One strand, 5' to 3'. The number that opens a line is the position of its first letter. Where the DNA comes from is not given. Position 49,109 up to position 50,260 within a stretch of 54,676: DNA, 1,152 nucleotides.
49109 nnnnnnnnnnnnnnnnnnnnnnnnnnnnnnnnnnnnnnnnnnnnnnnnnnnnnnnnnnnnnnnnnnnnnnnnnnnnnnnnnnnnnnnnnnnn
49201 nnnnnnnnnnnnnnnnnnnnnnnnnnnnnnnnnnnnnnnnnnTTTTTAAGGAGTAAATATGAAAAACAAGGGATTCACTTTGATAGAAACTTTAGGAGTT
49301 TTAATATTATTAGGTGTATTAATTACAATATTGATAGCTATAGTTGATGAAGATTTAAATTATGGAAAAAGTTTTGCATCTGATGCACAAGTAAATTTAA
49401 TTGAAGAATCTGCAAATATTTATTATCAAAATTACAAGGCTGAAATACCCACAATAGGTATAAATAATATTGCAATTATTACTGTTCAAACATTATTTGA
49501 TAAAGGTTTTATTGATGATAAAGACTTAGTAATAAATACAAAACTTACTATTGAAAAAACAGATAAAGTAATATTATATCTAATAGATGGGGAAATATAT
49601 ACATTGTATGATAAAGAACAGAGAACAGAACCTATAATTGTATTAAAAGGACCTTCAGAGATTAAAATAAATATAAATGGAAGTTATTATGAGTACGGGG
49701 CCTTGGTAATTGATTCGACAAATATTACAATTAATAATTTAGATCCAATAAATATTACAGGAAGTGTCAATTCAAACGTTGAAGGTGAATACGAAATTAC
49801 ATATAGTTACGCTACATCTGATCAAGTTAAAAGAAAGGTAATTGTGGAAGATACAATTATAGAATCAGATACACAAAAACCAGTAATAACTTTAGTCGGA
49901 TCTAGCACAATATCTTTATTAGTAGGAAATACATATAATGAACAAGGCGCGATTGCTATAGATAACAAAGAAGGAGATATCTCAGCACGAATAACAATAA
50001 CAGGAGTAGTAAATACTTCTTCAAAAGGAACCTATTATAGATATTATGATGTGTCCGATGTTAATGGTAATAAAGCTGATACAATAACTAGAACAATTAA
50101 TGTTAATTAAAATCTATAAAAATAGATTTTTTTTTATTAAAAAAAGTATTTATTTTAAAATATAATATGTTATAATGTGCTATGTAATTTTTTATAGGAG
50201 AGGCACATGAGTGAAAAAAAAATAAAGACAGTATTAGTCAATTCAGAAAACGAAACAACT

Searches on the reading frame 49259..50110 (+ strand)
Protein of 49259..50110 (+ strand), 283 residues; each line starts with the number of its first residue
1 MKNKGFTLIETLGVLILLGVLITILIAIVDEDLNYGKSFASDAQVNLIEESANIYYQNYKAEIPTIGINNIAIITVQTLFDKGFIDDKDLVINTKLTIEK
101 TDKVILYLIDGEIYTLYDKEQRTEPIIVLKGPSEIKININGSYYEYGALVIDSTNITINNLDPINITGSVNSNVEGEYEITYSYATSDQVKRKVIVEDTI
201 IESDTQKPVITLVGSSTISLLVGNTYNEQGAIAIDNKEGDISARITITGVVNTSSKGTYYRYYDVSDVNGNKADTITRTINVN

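Call 8: search_protein_families(library=pfam, proteins=[window:49259-50110:+], max_evalue=0.01)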
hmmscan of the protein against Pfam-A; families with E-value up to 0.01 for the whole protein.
window:49259-50110:+ (283 aa): 4 families
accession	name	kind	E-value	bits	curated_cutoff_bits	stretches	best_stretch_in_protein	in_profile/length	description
PF16403.11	Bact_surface_Ig-like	-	7.5e-26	90.4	27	2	210-282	1-71/71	Bacterial surface protein, Ig-like domain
PF07963.17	N_methyl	-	2.4e-05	24.2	21.2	1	2-25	3-26/27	Prokaryotic N-terminal methylation motif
PF07523.18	Big_3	-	0.00048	20.8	21.2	1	161-190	34-60/68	Bacterial Ig-like domain (group 3)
PF19400.4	DUF5975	-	0.0044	17.5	25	0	107-178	45-116/125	Family of unknown function (DUF5975)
